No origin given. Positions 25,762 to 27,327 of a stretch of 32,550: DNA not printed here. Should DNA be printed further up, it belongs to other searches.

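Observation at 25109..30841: Divergent five-gene operon (DUF2334 deacetylase-like, GT4, UPF0104 flippase-like, HK, sigma54 activator): candidate undescribed amino-glycolipid or cationic envelope-lipid pathway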

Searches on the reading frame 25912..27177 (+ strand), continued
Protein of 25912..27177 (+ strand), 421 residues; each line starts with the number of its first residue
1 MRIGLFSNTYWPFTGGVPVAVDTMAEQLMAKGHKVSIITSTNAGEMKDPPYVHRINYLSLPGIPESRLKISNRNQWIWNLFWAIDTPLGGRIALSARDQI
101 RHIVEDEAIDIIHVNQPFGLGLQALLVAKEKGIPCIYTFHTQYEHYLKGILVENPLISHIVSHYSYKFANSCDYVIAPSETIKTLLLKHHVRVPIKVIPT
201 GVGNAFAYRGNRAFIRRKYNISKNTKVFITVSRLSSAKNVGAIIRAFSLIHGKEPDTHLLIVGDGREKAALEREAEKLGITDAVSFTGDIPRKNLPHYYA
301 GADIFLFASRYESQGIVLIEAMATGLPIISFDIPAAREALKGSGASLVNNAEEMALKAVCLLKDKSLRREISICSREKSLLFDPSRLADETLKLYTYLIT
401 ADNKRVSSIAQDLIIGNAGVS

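Call 37: find_homologous_proteins(query=window:25912-27177:+, max_evalue=1e-20)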
Query window:25912-27177:+ (421 aa): 509 proteins with E <= 1e-20 among 8000 candidates; the best 120 are listed.
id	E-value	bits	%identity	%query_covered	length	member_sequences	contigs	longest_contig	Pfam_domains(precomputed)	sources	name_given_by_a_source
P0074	2.3e-279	944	100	100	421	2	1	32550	PF00534.27,PF13477.13,PF13579.13,PF13439.13,PF13692.13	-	-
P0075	2.0e-162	559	64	95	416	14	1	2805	PF00534.27,PF13579.13,PF13524.13,PF13439.13,PF13692.13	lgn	-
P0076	1.1e-154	533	61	95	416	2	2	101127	PF00534.27,PF13579.13,PF13524.13,PF13439.13,PF13692.13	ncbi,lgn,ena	-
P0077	9.2e-55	204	34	94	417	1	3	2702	PF00534.27,PF13579.13,PF13524.13,PF13439.13,PF13692.13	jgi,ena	-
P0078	3.8e-53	199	33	96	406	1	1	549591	PF00534.27,PF13579.13,PF13439.13,PF20706.4,PF13692.13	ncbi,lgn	-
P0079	4.2e-51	192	33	95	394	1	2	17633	PF00534.27,PF13579.13,PF13439.13,PF20706.4,PF13692.13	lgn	-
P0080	7.9e-51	191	32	97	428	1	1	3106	PF00534.27,PF13579.13,PF08323.18,PF13524.13,PF13439.13,PF13692.13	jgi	-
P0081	1.6e-49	187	32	100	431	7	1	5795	PF00534.27,PF13579.13,PF13524.13,PF13439.13,PF20706.4,PF13692.13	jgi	jgi:1,2-diacylglycerol 3-alpha-glucosyltransferase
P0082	3.2e-49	186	31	95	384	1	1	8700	PF00534.27,PF13477.13,PF13579.13,PF13439.13,PF20706.4,PF13692.13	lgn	-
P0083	9.5e-49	185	32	88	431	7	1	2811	PF00534.27,PF13579.13,PF13524.13,PF13439.13,PF20706.4,PF13692.13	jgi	jgi:1,2-diacylglycerol 3-alpha-glucosyltransferase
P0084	1.7e-48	184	35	78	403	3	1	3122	PF00534.27,PF13477.13,PF13579.13,PF13439.13,PF13692.13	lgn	-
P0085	2.7e-48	183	33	94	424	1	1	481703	PF00534.27,PF13579.13,PF13439.13,PF20706.4,PF13692.13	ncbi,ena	-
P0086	2.6e-47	180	29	95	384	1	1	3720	PF00534.27,PF13477.13,PF13579.13,PF13524.13,PF13439.13,PF20706.4,PF13692.13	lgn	-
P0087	5.4e-47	179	32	96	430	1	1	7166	PF00534.27,PF13579.13,PF13439.13,PF13692.13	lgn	-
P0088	6.0e-47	179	35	81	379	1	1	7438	PF00534.27,PF13477.13,PF13579.13,PF13439.13,PF20706.4,PF13692.13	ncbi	-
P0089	9.4e-47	178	36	79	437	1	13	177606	PF00534.27,PF13579.13,PF13439.13,PF13692.13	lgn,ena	-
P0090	1.3e-46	178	32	81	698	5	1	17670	PF02129.25,PF03959.20,PF00534.27,PF12697.14,PF13579.13,PF00561.27,PF13439.13,PF12146.16,PF20434.6,PF13692.13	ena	-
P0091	1.4e-46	177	33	81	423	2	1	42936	PF00534.27,PF13579.13,PF08323.18,PF13439.13,PF20706.4,PF13692.13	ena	-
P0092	1.7e-46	177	35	79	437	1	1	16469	PF00534.27,PF13579.13,PF13439.13,PF13692.13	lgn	-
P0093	2.3e-46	177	35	79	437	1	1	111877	PF00534.27,PF13579.13,PF13439.13,PF13692.13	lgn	-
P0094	2.3e-46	177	35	79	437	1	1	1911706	PF00534.27,PF13579.13,PF13439.13,PF13692.13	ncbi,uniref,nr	ncbi:glycosyl transferase [Streptococcus anginosus C1051]|uniref:glycosyltransferase family 4 protei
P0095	2.3e-46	177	35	79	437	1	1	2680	PF00534.27,PF13579.13,PF13439.13,PF13692.13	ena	-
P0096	2.3e-46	177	35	79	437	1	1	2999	PF00534.27,PF13579.13,PF13439.13,PF13692.13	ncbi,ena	-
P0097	2.3e-46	177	35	79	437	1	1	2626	PF00534.27,PF13579.13,PF13439.13,PF13692.13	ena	-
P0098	2.9e-46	176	35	79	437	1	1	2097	PF00534.27,PF13579.13,PF13439.13,PF13692.13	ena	-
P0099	3.1e-46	176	35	79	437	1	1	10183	PF00534.27,PF13579.13,PF13439.13,PF13692.13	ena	-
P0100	3.2e-46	176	35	79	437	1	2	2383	PF00534.27,PF13579.13,PF13439.13,PF13692.13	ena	-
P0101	3.2e-46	176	35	79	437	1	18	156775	PF00534.27,PF13579.13,PF13439.13,PF13692.13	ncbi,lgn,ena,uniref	ncbi:glycosyltransferase family 4 protein [Streptococcus anginosus]|uniref:glycosyltransferase famil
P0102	4.2e-46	176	35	79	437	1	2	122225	PF00534.27,PF13579.13,PF13439.13,PF13692.13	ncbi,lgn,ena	-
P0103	4.3e-46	176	35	79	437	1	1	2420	PF00534.27,PF13579.13,PF13439.13,PF13692.13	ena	-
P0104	4.4e-46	176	35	79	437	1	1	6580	PF00534.27,PF13579.13,PF13439.13,PF13692.13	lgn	-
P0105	4.6e-46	176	35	79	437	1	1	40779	PF00534.27,PF13579.13,PF13439.13,PF13692.13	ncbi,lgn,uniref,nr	ncbi:1,2-diacylglycerol 3-glucosyltransferase [Streptococcus sp. HMSC066E07]|uniref:glycosyltransfer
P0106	4.7e-46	176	35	79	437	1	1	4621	PF00534.27,PF13579.13,PF13439.13,PF13692.13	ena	-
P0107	6.3e-46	175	32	90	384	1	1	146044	PF00534.27,PF13477.13,PF13579.13,PF13439.13,PF20706.4,PF13692.13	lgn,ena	-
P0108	8.0e-46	175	35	79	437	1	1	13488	PF00534.27,PF13579.13,PF13439.13,PF13692.13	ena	-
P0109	1.1e-45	174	35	79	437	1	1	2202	PF00534.27,PF13579.13,PF13439.13,PF13692.13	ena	-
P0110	1.5e-45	174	35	79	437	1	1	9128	PF00534.27,PF13579.13,PF13439.13,PF13692.13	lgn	-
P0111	1.6e-45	174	35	79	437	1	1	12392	PF00534.27,PF13579.13,PF13439.13,PF13692.13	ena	-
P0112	1.6e-45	174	34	78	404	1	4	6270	PF00534.27,PF13579.13,PF13439.13,PF13692.13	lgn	-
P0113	1.6e-45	174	35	79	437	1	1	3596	PF00534.27,PF13579.13,PF13439.13,PF13692.13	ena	-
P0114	1.7e-45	174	35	79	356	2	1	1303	PF00534.27,PF13579.13,PF13439.13,PF13692.13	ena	-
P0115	1.9e-45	174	35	79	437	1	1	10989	PF00534.27,PF13579.13,PF13439.13,PF13692.13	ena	-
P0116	2.1e-45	174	35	79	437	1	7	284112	PF00534.27,PF13579.13,PF13439.13,PF13692.13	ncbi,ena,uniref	ncbi:glycosyltransferase family 4 protein [Streptococcus sp. AD045-1]|uniref:glycosyltransferase fam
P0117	2.1e-45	174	35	79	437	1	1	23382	PF00534.27,PF13579.13,PF13439.13,PF13692.13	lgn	-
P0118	2.1e-45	173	35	79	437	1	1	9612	PF00534.27,PF13579.13,PF13439.13,PF13692.13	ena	-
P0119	2.2e-45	173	35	79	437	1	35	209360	PF00534.27,PF13579.13,PF13439.13,PF13692.13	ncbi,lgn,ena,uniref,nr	ncbi:glycosyltransferase family 4 protein [Streptococcus anginosus]|uniref:glycosyltransferase famil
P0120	2.2e-45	173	35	79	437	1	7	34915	PF00534.27,PF13579.13,PF13439.13,PF13692.13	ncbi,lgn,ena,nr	ncbi:glycosyltransferase family 4 protein [Streptococcus anginosus]|nr:glycosyltransferase family 4 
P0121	2.2e-45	173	35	79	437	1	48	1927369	PF00534.27,PF13579.13,PF13439.13,PF13692.13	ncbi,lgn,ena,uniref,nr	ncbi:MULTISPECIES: glycosyltransferase family 4 protein [Streptococcus]|uniref:Glycosyl transferase 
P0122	2.2e-45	173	35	79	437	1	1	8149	PF00534.27,PF13579.13,PF13439.13,PF13692.13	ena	-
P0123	2.2e-45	173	35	79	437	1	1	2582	PF00534.27,PF13579.13,PF13439.13,PF13692.13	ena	-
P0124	2.2e-45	173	35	79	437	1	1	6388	PF00534.27,PF13579.13,PF13439.13,PF13692.13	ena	-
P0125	2.2e-45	173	35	79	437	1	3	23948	PF00534.27,PF13579.13,PF13439.13,PF13692.13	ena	-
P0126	2.2e-45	173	35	79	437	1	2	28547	PF00534.27,PF13579.13,PF13439.13,PF13692.13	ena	-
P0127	2.2e-45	173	35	79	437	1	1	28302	PF00534.27,PF13579.13,PF13439.13,PF13692.13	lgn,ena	-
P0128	2.4e-45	173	35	79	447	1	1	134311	PF00534.27,PF13579.13,PF13439.13,PF13692.13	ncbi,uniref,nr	ncbi:glycosyltransferase, group 1 family protein [Streptococcus anginosus F0211]|uniref:Glycosyltran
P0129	2.4e-45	173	35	79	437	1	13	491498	PF00534.27,PF13579.13,PF13439.13,PF13692.13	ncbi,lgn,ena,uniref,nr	ncbi:glycosyltransferase family 4 protein [Streptococcus anginosus]|uniref:glycosyltransferase famil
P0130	2.4e-45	173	35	79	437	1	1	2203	PF00534.27,PF13579.13,PF13439.13,PF13692.13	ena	-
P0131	2.4e-45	173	35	79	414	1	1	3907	PF00534.27,PF13579.13,PF13439.13,PF13692.13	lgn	-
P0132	2.5e-45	173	35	79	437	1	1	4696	PF00534.27,PF13579.13,PF13439.13,PF13692.13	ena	-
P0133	2.5e-45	173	35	79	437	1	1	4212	PF00534.27,PF13579.13,PF13439.13,PF13692.13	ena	-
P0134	2.6e-45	173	35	79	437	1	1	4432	PF00534.27,PF13579.13,PF13439.13,PF13692.13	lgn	-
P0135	2.6e-45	173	35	79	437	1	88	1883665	PF00534.27,PF13579.13,PF13439.13,PF13692.13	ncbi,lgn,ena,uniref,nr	ncbi:glycosyltransferase family 4 protein [Streptococcus anginosus]|uniref:Glycosyltransferase famil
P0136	2.8e-45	173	35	79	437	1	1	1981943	PF00534.27,PF13579.13,PF13439.13,PF13692.13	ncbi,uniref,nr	ncbi:glycosyl transferase [Streptococcus viridans]|uniref:Glycosyl transferase n=1 Tax=Streptococcus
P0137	2.8e-45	173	35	79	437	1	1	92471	PF00534.27,PF13579.13,PF13439.13,PF13692.13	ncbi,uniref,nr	ncbi:1,2-diacylglycerol 3-glucosyltransferase [Streptococcus anginosus]|uniref:glycosyltransferase f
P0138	2.8e-45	173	35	79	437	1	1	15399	PF00534.27,PF13579.13,PF13439.13,PF13692.13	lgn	-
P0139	2.8e-45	173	35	79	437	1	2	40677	PF00534.27,PF13579.13,PF13439.13,PF13692.13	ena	-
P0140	2.9e-45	173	35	79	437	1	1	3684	PF00534.27,PF13579.13,PF13439.13,PF13692.13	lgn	-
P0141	2.9e-45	173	35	79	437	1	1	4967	PF00534.27,PF13579.13,PF13439.13,PF13692.13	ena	-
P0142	2.9e-45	173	35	79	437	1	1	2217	PF00534.27,PF13579.13,PF13439.13,PF13692.13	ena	-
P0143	3.0e-45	173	35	79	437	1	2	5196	PF00534.27,PF13579.13,PF13439.13,PF13692.13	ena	-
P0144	3.0e-45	173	35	79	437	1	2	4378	PF00534.27,PF13579.13,PF13439.13,PF13692.13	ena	-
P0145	3.0e-45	173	35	79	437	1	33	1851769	PF00534.27,PF13579.13,PF13439.13,PF13692.13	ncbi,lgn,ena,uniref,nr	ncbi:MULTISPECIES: glycosyltransferase family 4 protein [Streptococcus anginosus group]|uniref:glyco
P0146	3.0e-45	173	35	79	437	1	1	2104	PF00534.27,PF13579.13,PF13439.13,PF13692.13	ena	-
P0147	3.0e-45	173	35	79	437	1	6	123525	PF00534.27,PF13579.13,PF13439.13,PF13692.13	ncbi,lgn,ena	-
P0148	3.0e-45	173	35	79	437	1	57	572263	PF00534.27,PF13579.13,PF13439.13,PF13692.13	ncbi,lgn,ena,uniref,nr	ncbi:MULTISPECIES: glycosyltransferase family 4 protein [Streptococcus]|uniref:glycosyltransferase f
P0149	3.0e-45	173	35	79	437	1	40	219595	PF00534.27,PF13579.13,PF13439.13,PF13692.13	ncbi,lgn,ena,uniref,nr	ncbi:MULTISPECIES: glycosyltransferase family 4 protein [Streptococcus]|uniref:glycosyltransferase f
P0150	3.0e-45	173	35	79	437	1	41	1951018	PF00534.27,PF13579.13,PF13439.13,PF13692.13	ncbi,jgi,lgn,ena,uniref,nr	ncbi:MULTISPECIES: glycosyltransferase family 4 protein [Streptococcus]|uniref:glycosyltransferase f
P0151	3.0e-45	173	35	79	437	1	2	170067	PF00534.27,PF13579.13,PF13439.13,PF13692.13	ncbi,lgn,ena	-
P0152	3.0e-45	173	35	79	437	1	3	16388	PF00534.27,PF13579.13,PF13439.13,PF13692.13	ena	-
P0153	3.0e-45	173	35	79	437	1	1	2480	PF00534.27,PF13579.13,PF13439.13,PF13692.13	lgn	-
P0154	3.1e-45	173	35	79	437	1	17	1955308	PF00534.27,PF13579.13,PF13439.13,PF13692.13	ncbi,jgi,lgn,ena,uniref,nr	ncbi:glycosyltransferase family 4 protein [Streptococcus anginosus]|uniref:Glycosyl transferase n=1 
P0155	3.1e-45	173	35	79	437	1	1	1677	PF00534.27,PF13579.13,PF13439.13,PF13692.13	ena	-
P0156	3.1e-45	173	35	79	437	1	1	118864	PF00534.27,PF13579.13,PF13439.13,PF13692.13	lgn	-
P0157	3.1e-45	173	35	79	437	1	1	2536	PF00534.27,PF13579.13,PF13439.13,PF13692.13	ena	-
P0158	3.1e-45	173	35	79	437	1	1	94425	PF00534.27,PF13579.13,PF13439.13,PF13692.13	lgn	-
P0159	3.1e-45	173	35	79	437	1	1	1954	PF00534.27,PF13579.13,PF13439.13,PF13692.13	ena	-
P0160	3.2e-45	173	35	79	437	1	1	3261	PF00534.27,PF13579.13,PF13439.13,PF13692.13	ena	-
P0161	3.2e-45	173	35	79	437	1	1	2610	PF00534.27,PF13579.13,PF13439.13,PF13692.13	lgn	-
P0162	3.3e-45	173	35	79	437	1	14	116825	PF00534.27,PF13579.13,PF13439.13,PF13692.13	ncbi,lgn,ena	-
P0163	3.3e-45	173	35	79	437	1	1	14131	PF00534.27,PF13579.13,PF13439.13,PF13692.13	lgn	-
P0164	3.7e-45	173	35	79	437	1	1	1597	PF00534.27,PF13579.13,PF13439.13,PF13692.13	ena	-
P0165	3.7e-45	173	35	79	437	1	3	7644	PF00534.27,PF13579.13,PF13439.13,PF13692.13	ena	-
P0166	3.8e-45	173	35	79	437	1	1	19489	PF00534.27,PF13579.13,PF13439.13,PF13692.13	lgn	-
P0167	3.9e-45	173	35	79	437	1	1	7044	PF00534.27,PF13579.13,PF13439.13,PF13692.13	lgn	-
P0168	4.0e-45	173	35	79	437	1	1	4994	PF00534.27,PF13579.13,PF13439.13,PF13692.13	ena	-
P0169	4.0e-45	173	35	79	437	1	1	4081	PF00534.27,PF13579.13,PF13439.13,PF13692.13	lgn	-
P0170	4.1e-45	173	35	79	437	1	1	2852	PF00534.27,PF13579.13,PF13439.13,PF13692.13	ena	-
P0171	4.1e-45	173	33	95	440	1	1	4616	PF00534.27,PF13579.13,PF13439.13,PF13692.13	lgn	-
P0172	4.1e-45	173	35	79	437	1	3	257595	PF00534.27,PF13579.13,PF13439.13,PF13692.13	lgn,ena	-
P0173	4.2e-45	173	35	79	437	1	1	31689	PF00534.27,PF13579.13,PF13439.13,PF13692.13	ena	-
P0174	4.3e-45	173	35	79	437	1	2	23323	PF00534.27,PF13579.13,PF13439.13,PF13692.13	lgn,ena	-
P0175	4.3e-45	173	35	79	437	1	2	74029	PF00534.27,PF13579.13,PF13439.13,PF13692.13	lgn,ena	-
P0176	4.5e-45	172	35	79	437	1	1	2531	PF00534.27,PF13579.13,PF13439.13,PF13692.13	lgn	-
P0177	4.7e-45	172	35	79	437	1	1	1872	PF00534.27,PF13579.13,PF13439.13,PF13692.13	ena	-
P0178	4.9e-45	172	32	96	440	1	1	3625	PF00534.27,PF13579.13,PF13524.13,PF13439.13,PF13692.13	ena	-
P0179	5.9e-45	172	35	79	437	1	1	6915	PF00534.27,PF13579.13,PF13439.13,PF13692.13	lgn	-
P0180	6.0e-45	172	35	79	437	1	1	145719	PF00534.27,PF13579.13,PF13439.13,PF13692.13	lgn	-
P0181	6.4e-45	172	29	95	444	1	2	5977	PF00534.27,PF13579.13,PF13524.13,PF13439.13,PF20706.4,PF13692.13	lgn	-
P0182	7.7e-45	172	35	79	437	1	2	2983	PF00534.27,PF13579.13,PF13439.13,PF13692.13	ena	-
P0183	8.6e-45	172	28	94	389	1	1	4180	PF00534.27,PF13579.13,PF13524.13,PF13439.13,PF20706.4,PF13692.13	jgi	-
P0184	8.7e-45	171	31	96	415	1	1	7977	PF00534.27,PF13477.13,PF13579.13,PF13439.13,PF13692.13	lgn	-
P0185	9.2e-45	171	35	79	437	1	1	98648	PF00534.27,PF13579.13,PF13439.13,PF13692.13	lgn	-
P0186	1.0e-44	171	35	79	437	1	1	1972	PF00534.27,PF13579.13,PF13439.13,PF13692.13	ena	-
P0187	1.2e-44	171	35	79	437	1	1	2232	PF00534.27,PF13579.13,PF13439.13,PF13692.13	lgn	-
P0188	1.5e-44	171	35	79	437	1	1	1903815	PF00534.27,PF13579.13,PF13439.13,PF13692.13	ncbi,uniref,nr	ncbi:glycosyltransferase family 4 protein [Streptococcus periodonticum]|uniref:Glycosyltransferase f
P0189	1.5e-44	171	35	79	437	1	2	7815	PF00534.27,PF13579.13,PF13439.13,PF13692.13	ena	-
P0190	1.7e-44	171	31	96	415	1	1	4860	PF00534.27,PF13477.13,PF13579.13,PF13439.13,PF13692.13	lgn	-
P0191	1.9e-44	170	35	79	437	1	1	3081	PF00534.27,PF13579.13,PF13439.13,PF13692.13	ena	-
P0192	2.0e-44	170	35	79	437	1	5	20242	PF00534.27,PF13579.13,PF13439.13,PF13692.13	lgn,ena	-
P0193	2.1e-44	170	35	79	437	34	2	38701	PF00534.27,PF13579.13,PF13439.13,PF13692.13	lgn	-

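Call 38: find_encoding_contigs(protein=P0078, flank=6000, max_places=2)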
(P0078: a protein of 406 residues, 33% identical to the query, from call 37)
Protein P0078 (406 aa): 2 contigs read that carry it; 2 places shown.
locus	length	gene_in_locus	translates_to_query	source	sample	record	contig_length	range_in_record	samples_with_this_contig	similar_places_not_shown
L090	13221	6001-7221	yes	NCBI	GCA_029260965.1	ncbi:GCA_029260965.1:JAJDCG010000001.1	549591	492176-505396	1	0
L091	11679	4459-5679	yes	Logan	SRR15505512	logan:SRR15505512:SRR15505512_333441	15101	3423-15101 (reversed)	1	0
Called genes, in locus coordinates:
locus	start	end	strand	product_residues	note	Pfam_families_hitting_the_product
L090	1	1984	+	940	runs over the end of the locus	PF00133:tRNA-synt_1, PF09334:tRNA-synt_1g, PF08264:Anticodon_1, PF19302:DUF5915 (weak)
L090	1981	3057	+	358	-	PF01098:FTSW_RODA_SPOVE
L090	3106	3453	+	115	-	PF00829:Ribosomal_L21p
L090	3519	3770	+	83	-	PF01016:Ribosomal_L27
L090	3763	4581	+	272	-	PF02195:ParB_N, PF17762:HTH_ParB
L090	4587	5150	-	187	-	PF10502:Peptidase_S26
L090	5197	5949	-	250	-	PF00535:Glycos_transf_2, PF13641:Glyco_tranf_2_3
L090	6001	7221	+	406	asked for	PF20706:GT4-conflict (faint), PF13439:Glyco_transf_4, PF13579:Glyco_trans_4_4, PF00534:Glycos_transf_1, PF13692:Glyco_trans_1_4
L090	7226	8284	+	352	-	PF13439:Glyco_transf_4, PF13579:Glyco_trans_4_4 (weak)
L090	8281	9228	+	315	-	PF00535:Glycos_transf_2, PF10111:Glyco_tranf_2_2 (faint), PF13506:Glyco_transf_21, PF13641:Glyco_tranf_2_3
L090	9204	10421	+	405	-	PF01943:Polysacc_synt, PF05975:EcsB (weak), PF13440:Polysacc_synt_3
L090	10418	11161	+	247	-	PF00535:Glycos_transf_2, PF10111:Glyco_tranf_2_2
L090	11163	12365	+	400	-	PF04932:Wzy_C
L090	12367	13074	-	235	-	PF12733:Cadherin-like (faint), PF09136:Glucodextran_B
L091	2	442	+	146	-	?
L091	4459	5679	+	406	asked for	PF20706:GT4-conflict (faint), PF13439:Glyco_transf_4, PF13579:Glyco_trans_4_4, PF00534:Glycos_transf_1, PF13692:Glyco_trans_1_4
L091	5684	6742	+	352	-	PF13439:Glyco_transf_4, PF13579:Glyco_trans_4_4 (weak)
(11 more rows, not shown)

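Call 39: find_encoding_contigs(protein=P0085, flank=6000, max_places=2)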
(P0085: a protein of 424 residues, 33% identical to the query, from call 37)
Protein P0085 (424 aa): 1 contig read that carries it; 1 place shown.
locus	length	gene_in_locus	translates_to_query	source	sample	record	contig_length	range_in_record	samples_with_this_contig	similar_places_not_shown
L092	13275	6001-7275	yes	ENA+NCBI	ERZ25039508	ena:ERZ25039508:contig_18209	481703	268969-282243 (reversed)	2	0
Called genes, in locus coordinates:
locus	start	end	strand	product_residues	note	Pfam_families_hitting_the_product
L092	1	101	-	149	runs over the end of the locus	PF00266:Aminotran_5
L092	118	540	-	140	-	-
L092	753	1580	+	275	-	PF09339:HTH_IclR, PF12802:MarR_2 (weak), PF01614:IclR_C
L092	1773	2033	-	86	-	-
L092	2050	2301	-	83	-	-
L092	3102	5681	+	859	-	PF00156:Pribosyltran, PF00561:Abhydrolase_1 (faint), PF01738:DLH (weak), PF12146:Hydrolase_4 (faint), PF20408:Abhydrolase_11 (weak), PF05139:Erythro_esteras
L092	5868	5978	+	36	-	-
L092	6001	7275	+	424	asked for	PF13439:Glyco_transf_4, PF13579:Glyco_trans_4_4, PF20706:GT4-conflict, PF00534:Glycos_transf_1, PF13692:Glyco_trans_1_4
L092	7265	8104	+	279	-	-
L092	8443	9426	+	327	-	PF00571:CBS (faint), PF01769:MgtE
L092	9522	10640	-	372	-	PF03096:Ndr, PF00561:Abhydrolase_1, PF12146:Hydrolase_4, PF12697:Abhydrolase_6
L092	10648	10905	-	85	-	-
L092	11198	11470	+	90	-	-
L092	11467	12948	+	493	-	PF02386:TrkH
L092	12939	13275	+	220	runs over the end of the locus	PF02254:TrkA_N, PF02080:TrkA_C (weak)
